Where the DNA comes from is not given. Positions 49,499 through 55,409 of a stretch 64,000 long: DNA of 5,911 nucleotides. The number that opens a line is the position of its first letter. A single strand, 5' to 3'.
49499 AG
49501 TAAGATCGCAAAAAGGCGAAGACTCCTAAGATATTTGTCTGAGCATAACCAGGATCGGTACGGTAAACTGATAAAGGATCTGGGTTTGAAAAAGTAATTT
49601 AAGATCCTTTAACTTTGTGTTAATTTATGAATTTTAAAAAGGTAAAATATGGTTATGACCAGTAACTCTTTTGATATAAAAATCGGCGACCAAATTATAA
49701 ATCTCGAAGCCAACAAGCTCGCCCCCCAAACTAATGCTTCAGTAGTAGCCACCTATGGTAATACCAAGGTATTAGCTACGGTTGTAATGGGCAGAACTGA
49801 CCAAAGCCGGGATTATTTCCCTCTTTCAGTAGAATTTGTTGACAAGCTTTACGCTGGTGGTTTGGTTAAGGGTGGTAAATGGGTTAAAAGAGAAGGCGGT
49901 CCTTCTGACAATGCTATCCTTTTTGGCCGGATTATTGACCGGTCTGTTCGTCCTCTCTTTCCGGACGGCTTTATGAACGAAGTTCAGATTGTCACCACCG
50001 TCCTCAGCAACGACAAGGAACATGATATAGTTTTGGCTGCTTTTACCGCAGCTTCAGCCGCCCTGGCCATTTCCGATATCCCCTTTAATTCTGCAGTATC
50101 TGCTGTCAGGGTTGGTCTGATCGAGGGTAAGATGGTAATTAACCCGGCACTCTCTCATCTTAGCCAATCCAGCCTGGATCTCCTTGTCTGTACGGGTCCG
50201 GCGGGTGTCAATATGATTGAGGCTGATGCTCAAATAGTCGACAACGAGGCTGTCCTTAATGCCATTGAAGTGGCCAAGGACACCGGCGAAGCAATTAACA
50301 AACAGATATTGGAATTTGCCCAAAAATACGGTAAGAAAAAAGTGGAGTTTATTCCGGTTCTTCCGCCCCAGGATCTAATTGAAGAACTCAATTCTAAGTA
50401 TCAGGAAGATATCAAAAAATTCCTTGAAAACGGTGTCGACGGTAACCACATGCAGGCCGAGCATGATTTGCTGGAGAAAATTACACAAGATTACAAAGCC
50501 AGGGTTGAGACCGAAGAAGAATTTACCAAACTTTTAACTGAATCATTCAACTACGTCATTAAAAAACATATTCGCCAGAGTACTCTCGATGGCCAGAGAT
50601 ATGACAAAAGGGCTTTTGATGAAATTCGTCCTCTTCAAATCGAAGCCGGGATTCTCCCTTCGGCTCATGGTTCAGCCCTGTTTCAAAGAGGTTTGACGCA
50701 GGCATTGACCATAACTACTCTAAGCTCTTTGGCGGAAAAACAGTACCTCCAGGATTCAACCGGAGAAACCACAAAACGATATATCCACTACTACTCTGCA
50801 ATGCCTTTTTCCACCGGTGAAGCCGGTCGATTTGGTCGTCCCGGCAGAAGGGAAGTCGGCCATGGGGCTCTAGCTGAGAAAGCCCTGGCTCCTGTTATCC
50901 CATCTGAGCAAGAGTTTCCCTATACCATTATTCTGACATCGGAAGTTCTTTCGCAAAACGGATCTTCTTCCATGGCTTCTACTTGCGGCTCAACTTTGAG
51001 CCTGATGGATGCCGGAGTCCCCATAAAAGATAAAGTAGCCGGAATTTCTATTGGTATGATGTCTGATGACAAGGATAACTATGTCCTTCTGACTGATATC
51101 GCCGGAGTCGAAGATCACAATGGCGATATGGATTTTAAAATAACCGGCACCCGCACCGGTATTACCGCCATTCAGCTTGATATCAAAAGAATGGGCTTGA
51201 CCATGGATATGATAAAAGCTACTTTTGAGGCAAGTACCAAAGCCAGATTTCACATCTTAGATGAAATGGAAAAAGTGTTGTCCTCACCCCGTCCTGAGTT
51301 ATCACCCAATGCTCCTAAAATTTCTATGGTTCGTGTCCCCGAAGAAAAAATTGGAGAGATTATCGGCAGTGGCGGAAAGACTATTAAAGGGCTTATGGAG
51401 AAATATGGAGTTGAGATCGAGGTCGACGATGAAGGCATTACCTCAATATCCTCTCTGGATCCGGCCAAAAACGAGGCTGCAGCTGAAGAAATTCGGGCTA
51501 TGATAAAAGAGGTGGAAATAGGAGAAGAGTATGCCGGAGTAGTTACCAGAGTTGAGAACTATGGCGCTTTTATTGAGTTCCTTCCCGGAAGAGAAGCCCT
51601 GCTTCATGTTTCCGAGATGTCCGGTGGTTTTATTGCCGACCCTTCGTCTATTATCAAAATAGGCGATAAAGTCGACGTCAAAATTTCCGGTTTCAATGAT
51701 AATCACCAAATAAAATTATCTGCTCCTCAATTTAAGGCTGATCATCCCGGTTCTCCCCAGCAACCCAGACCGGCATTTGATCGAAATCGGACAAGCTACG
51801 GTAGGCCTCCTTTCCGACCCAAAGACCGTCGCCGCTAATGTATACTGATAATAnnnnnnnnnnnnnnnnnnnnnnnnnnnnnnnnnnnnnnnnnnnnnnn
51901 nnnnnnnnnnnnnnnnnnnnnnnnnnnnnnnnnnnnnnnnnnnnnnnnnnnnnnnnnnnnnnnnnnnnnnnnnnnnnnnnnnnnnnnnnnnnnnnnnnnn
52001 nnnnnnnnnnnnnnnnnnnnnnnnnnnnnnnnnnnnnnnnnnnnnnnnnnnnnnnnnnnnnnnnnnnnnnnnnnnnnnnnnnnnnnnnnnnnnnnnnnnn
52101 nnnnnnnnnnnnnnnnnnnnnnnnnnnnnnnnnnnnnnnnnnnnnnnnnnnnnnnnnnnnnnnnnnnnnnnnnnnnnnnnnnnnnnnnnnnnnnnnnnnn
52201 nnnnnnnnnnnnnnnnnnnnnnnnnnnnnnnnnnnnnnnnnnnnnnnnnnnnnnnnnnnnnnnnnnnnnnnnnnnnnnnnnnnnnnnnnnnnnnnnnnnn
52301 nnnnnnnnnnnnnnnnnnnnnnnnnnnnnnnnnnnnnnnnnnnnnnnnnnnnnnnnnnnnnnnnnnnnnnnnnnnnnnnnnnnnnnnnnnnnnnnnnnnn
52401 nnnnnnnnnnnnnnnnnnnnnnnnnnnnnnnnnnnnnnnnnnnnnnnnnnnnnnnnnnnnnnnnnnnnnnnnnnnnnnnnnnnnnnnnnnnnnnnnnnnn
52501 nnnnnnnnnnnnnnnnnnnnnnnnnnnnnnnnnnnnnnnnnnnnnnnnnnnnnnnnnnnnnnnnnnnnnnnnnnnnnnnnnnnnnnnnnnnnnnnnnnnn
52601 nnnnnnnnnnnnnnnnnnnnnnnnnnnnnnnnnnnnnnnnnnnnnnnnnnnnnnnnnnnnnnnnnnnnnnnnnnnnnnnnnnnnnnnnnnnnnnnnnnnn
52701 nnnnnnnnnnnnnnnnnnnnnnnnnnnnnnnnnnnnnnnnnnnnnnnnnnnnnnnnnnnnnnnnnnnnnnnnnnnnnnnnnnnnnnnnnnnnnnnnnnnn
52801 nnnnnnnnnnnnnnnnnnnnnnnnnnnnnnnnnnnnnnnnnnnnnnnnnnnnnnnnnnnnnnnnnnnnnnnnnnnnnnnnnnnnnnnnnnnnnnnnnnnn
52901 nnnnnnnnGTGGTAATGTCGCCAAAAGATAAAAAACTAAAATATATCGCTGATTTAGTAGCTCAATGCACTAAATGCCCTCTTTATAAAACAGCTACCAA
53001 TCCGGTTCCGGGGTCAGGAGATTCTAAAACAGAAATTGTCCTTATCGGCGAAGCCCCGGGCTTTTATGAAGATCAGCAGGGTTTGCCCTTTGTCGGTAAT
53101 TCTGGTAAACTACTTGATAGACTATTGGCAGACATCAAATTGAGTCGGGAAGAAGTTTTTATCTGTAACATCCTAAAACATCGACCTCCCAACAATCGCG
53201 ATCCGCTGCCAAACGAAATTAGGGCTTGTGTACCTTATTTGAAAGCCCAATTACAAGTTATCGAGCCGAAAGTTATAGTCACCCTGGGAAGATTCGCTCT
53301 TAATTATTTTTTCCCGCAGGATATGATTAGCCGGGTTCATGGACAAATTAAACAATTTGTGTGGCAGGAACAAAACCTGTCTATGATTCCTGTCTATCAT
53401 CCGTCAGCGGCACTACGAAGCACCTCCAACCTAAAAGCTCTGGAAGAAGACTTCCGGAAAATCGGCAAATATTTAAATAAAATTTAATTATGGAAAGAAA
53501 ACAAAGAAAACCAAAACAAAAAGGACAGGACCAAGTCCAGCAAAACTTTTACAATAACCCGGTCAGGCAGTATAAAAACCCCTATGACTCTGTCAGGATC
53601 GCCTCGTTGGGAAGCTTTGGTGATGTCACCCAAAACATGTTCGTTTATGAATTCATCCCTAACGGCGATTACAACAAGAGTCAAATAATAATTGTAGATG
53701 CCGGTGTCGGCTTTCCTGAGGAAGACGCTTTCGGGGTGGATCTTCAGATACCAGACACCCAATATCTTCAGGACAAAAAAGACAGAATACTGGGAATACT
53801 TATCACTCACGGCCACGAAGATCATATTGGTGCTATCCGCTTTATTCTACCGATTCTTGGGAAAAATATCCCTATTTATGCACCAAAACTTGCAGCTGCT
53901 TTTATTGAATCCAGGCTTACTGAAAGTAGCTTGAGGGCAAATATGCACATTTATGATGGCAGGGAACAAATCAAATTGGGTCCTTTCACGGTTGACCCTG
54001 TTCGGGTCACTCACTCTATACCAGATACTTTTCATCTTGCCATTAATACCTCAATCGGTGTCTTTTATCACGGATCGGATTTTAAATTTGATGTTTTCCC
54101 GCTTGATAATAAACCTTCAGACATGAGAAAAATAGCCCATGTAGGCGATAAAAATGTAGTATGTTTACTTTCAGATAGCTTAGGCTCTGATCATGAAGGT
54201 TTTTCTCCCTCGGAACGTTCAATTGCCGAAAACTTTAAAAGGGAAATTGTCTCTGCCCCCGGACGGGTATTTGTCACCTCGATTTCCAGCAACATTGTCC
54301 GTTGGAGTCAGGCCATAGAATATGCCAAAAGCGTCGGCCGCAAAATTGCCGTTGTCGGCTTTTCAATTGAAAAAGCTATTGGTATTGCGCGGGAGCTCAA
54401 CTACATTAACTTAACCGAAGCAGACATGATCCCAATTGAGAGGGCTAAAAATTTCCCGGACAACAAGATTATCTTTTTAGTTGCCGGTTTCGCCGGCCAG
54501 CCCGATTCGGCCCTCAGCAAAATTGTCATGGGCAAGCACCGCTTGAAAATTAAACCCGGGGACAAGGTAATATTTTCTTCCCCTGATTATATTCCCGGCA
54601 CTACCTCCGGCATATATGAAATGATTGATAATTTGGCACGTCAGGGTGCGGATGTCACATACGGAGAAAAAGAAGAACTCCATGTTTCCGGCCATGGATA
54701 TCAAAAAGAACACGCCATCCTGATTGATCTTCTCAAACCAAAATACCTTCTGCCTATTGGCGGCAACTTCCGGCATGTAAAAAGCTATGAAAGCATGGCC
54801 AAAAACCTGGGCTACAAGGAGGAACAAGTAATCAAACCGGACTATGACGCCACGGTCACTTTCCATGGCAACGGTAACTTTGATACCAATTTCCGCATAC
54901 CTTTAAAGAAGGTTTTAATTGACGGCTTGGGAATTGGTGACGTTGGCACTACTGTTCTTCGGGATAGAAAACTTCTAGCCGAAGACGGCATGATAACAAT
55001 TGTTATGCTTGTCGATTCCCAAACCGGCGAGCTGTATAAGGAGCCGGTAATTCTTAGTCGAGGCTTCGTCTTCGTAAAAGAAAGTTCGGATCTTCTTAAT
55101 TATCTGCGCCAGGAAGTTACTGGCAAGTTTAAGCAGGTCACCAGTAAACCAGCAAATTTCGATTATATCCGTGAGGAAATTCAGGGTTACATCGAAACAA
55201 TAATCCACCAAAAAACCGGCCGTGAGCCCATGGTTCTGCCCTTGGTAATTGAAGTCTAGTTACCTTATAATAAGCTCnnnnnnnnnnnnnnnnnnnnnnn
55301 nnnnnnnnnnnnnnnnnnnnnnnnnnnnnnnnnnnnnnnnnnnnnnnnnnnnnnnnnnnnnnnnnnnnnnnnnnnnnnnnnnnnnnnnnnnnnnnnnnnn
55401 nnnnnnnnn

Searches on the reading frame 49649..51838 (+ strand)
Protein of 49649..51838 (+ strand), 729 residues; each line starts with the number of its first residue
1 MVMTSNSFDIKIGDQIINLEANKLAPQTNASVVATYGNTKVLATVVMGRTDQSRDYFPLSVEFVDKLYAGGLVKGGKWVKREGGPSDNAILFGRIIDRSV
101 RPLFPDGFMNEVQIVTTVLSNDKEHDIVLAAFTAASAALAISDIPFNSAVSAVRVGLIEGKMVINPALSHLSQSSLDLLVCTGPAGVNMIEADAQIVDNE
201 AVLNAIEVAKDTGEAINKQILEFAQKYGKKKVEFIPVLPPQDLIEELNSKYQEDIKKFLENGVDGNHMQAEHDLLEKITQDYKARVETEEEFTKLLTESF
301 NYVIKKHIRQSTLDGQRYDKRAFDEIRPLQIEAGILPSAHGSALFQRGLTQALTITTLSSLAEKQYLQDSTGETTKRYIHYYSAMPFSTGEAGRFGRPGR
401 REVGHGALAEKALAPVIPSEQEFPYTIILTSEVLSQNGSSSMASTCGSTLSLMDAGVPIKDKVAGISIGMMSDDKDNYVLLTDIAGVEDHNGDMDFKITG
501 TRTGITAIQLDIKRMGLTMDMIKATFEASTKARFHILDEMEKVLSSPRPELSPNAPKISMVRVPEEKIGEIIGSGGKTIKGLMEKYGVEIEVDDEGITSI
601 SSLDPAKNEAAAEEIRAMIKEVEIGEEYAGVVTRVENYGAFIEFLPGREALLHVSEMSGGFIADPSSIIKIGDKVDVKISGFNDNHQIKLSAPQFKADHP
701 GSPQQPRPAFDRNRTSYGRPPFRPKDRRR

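Call 62: search_protein_families(library=pfam, proteins=[window:49649-51838:+], max_evalue=0.01)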
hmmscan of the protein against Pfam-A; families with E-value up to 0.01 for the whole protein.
window:49649-51838:+ (729 aa): 4 families
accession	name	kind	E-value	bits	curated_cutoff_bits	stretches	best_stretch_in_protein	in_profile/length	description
PF01138.27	RNase_PH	-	3.5e-51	173.5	25.5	2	325-458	1-130/130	3' exoribonuclease family, domain 1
PF00575.29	S1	-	5.7e-14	52.7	22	1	622-691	2-72/74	S1 RNA binding domain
PF03725.20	RNase_PH_C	-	5.5e-12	45.9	20.8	2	150-211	3-66/67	3' exoribonuclease family, domain 2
PF00013.35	KH_1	-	5e-10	39.4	21.5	1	561-616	4-65/66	KH domain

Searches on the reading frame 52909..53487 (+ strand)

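Call 62: search_protein_families(library=pfam, proteins=[window:52909-53487:+], max_evalue=0.01)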
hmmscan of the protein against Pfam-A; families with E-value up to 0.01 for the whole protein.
window:52909-53487:+ (192 aa): 1 family
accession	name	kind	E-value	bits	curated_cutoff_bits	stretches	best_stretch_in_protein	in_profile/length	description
PF03167.25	UDG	-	1.2e-36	126.4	24.3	1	34-180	1-131/141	Uracil DNA glycosylase superfamily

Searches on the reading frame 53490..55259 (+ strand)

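Call 62: search_protein_families(library=pfam, proteins=[window:53490-55259:+], max_evalue=0.01)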
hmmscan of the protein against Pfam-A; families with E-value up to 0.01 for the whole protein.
window:53490-55259:+ (589 aa): 5 families
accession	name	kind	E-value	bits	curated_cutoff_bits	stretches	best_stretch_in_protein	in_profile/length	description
PF22505.1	RNase_J_b_CASP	-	2.9e-30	105.1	27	1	258-382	2-126/126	Ribonuclease J, beta-CASP domain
PF17770.6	RNase_J_C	-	2.8e-25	89.7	23.8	1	489-589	1-102/102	Ribonuclease J C-terminal domain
PF12706.13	Lactamase_B_2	-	5.5e-09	36.4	27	1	67-199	3-144/200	Beta-lactamase superfamily domain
PF00753.33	Lactamase_B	-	5.5e-07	30.2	22.7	1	62-147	13-91/196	Metallo-beta-lactamase superfamily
PF07521.17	RMMBL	-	5.4e-05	23.5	21.6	1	397-441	11-57/63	Zn-dependent metallo-hydrolase RNA specificity domain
